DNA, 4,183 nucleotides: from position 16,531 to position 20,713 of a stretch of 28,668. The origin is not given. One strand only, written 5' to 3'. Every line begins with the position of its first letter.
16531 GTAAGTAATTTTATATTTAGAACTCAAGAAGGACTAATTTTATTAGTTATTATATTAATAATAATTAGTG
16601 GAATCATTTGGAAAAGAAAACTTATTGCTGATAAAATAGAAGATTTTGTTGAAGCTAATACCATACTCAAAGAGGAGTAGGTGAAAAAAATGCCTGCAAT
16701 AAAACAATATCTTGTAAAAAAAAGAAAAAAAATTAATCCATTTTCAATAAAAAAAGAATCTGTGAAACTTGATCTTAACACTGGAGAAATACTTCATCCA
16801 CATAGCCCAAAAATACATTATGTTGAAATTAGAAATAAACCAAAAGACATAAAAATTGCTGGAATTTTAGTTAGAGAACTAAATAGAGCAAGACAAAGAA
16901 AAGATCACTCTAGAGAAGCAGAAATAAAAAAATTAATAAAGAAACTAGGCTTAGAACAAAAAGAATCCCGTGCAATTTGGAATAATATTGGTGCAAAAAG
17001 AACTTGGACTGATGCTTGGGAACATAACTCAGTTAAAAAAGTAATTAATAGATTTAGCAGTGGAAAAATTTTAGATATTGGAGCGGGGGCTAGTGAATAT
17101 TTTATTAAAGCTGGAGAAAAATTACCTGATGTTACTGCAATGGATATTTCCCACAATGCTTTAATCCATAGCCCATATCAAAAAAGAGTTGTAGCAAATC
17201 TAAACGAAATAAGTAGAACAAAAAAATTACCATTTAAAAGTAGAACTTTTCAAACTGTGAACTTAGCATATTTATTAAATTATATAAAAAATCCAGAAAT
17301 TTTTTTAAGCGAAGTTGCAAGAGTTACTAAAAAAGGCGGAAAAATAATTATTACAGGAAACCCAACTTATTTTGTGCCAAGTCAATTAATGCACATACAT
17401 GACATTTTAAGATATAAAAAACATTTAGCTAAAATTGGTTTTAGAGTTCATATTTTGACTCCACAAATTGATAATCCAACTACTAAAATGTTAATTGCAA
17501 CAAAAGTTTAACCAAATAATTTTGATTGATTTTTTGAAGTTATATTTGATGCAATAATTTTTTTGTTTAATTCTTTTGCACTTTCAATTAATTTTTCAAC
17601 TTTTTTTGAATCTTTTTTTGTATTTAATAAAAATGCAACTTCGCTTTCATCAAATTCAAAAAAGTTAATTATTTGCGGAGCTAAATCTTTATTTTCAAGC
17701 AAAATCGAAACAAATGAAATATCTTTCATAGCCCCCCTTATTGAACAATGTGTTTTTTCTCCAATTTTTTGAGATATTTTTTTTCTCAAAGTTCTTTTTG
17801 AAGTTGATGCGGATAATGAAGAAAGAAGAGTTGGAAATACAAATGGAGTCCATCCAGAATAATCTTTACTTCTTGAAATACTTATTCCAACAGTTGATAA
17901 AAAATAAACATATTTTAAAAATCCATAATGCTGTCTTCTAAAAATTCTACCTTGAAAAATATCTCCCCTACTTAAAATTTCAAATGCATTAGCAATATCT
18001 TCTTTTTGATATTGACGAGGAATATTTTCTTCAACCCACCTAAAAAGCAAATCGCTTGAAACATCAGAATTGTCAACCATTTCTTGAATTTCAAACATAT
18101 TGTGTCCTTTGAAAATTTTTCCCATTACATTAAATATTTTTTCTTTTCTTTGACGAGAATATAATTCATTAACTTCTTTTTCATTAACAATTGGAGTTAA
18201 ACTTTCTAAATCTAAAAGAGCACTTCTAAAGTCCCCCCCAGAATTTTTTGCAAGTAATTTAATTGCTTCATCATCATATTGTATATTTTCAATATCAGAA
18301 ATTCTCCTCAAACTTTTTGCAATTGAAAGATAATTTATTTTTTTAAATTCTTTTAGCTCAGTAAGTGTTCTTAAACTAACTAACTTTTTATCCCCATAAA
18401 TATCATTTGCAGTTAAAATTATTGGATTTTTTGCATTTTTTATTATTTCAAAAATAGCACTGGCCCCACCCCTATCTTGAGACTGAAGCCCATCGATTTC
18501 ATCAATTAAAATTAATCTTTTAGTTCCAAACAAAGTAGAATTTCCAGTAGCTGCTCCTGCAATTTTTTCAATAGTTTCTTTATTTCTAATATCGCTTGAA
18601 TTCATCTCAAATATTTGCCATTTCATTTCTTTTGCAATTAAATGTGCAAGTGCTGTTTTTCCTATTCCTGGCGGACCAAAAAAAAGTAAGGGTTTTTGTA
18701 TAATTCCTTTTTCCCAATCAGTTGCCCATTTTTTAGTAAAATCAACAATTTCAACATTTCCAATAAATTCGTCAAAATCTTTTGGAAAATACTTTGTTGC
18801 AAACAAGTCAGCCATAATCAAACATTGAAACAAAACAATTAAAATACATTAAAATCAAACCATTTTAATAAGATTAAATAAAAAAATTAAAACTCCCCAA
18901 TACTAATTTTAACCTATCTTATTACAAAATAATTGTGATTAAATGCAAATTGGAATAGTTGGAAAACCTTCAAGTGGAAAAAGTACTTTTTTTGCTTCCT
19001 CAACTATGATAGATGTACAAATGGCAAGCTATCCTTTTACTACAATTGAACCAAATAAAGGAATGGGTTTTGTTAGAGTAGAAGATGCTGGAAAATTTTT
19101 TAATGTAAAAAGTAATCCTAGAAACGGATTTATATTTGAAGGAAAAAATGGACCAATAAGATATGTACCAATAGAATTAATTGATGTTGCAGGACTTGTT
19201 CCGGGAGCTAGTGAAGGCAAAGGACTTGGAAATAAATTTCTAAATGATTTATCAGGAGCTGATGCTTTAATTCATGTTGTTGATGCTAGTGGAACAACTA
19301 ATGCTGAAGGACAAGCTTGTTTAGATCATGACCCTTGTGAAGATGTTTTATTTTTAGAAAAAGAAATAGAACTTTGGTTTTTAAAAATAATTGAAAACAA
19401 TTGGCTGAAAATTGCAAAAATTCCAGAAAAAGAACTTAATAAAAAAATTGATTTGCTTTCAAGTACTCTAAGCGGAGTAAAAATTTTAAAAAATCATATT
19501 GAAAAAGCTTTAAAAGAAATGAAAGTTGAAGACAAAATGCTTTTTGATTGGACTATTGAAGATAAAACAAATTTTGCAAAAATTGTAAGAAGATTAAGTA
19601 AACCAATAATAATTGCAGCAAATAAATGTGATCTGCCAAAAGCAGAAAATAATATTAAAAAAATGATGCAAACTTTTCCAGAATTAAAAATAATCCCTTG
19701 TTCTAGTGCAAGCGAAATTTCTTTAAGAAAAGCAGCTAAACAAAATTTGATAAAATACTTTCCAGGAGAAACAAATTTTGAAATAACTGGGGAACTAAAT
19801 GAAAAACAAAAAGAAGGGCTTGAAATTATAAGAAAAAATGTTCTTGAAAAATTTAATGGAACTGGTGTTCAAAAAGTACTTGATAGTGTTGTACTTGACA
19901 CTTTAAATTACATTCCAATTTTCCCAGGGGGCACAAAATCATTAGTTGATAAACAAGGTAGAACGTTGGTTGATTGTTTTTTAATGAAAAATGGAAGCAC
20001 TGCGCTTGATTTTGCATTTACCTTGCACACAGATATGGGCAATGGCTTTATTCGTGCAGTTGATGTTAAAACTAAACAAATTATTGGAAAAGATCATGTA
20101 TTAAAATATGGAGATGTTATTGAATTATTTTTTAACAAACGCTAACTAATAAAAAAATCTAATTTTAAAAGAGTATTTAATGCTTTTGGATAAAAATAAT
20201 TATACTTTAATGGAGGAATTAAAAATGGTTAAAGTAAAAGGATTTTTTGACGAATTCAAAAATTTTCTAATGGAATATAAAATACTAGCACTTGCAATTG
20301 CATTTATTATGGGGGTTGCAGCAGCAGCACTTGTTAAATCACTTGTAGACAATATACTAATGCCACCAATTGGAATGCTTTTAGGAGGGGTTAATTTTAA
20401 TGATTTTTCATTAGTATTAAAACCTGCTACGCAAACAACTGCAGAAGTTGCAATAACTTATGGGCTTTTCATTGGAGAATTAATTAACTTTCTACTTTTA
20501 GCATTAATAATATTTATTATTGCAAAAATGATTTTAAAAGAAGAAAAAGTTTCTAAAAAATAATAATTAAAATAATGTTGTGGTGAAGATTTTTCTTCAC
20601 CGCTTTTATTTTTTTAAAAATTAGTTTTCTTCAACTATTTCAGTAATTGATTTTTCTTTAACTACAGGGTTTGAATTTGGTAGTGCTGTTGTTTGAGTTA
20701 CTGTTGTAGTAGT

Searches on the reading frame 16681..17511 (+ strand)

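Call 12: search_protein_families(library=pfam, proteins=[window:16681-17511:+])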
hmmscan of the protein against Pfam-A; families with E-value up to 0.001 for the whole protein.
window:16681-17511:+ (276 aa): 7 families
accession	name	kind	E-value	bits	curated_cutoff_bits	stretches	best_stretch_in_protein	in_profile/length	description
PF08241.18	Methyltransf_11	-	5e-12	46.7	21.2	1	131-224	1-95/95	Methyltransferase domain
PF13489.12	Methyltransf_23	-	2.2e-09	37.7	27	1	114-248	24-141/164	Methyltransferase domain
PF13847.12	Methyltransf_31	-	5.3e-08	33.1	27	1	127-225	4-110/145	Methyltransferase domain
PF13649.12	Methyltransf_25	-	6.6e-08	33.6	27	1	130-220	1-97/97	Methyltransferase domain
PF08242.18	Methyltransf_12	-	2.5e-06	28.6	30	1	131-222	1-98/98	Methyltransferase domain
PF01209.24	Ubie_methyltran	-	8.6e-06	25.7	20.1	1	111-224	33-151/233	ubiE/COQ5 methyltransferase family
PF03141.22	Methyltransf_29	-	3.3e-05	23.1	23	1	127-230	118-223/506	Putative S-adenosyl-L-methionine-dependent methyltransferase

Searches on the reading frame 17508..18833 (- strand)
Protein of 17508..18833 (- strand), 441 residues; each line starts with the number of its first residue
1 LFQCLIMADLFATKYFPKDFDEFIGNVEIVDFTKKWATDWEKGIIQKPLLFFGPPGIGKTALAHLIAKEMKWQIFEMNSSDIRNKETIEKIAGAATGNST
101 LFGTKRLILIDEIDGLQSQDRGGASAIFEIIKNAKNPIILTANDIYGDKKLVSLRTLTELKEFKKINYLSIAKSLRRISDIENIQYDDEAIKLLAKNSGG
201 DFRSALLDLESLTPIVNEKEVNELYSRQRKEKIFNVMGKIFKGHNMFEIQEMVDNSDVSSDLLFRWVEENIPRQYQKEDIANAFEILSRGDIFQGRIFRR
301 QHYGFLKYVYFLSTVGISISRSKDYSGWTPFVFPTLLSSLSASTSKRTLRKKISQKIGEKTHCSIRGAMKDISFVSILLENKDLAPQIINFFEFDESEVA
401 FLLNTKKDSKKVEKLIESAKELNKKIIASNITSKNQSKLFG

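Call 12: search_protein_families(library=pfam, proteins=[window:17508-18833:-])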
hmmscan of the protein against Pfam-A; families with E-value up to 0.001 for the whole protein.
window:17508-18833:- (441 aa): 7 families
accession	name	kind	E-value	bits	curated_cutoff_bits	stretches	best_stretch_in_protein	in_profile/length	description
PF00004.35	AAA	-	1.7e-16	61.3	21.2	1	49-145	1-111/131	ATPase family associated with various cellular activities (AAA)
PF05496.18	RuvB_N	-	3.3e-08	33.9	27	1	17-117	3-97/159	Holliday junction DNA helicase RuvB P-loop domain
PF01695.23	IstB_IS21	-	9.5e-08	32.3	24.1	1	49-148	95-198/238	IstB-like ATP binding protein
PF21960.2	RCF1-5-like_lid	-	8.2e-07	29.3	27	1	175-212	3-41/43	RCF1/5-like, AAA+ ATPase lid domain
PF16193.11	AAA_assoc_2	-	0.00013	22.6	34.3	1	183-219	4-40/81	AAA C-terminal domain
PF22608.2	DNAX_ATPase_lid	-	0.0002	21.5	27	1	171-206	2-37/49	DNA polymerase III clamp loader subunit, ATPase lid domain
PF13173.12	AAA_14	-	0.00038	20.9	27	1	47-116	3-74/129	AAA domain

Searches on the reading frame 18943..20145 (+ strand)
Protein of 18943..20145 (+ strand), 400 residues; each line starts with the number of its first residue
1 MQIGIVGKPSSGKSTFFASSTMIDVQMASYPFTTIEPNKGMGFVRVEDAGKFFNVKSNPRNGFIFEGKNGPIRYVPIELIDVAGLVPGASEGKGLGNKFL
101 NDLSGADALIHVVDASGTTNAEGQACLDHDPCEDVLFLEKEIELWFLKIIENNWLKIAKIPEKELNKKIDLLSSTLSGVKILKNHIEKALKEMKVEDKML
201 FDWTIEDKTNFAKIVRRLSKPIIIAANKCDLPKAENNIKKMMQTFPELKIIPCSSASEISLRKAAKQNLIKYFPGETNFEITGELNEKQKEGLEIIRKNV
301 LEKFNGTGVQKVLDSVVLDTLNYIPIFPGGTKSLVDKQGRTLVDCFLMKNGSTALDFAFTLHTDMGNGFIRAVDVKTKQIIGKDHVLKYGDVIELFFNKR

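Call 12: search_protein_families(library=pfam, proteins=[window:18943-20145:+])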
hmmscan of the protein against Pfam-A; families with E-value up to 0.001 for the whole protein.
window:18943-20145:+ (400 aa): 5 families
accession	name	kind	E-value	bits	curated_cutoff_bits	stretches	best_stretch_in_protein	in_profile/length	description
PF08438.16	YGR210-like_G4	-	7.4e-34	116.9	24.7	1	225-328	1-105/108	Obg-like GTPase YGR210-like, G4 motif-containing domain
PF01926.29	MMR_HSR1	-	1e-15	58.2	21.9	1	2-119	1-89/113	50S ribosome-binding GTPase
PF02824.27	TGS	-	5e-09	36.5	22.2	1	344-396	12-59/60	TGS domain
PF02421.24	FeoB_N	-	0.0002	21.4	27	0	2-41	2-41/156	Ferrous iron transport protein B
PF06071.19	YchF-GTPase_C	-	0.00039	20.9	27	0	343-380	12-49/84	Protein of unknown function (DUF933)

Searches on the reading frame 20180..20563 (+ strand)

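Call 12: search_protein_families(library=pfam, proteins=[window:20180-20563:+])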
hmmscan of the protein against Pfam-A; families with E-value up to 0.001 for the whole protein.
window:20180-20563:+ (127 aa): 1 family
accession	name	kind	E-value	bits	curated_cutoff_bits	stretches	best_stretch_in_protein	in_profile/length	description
PF01741.23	MscL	-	1.1e-25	90.8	27.4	1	22-123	1-100/123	Large-conductance mechanosensitive channel, MscL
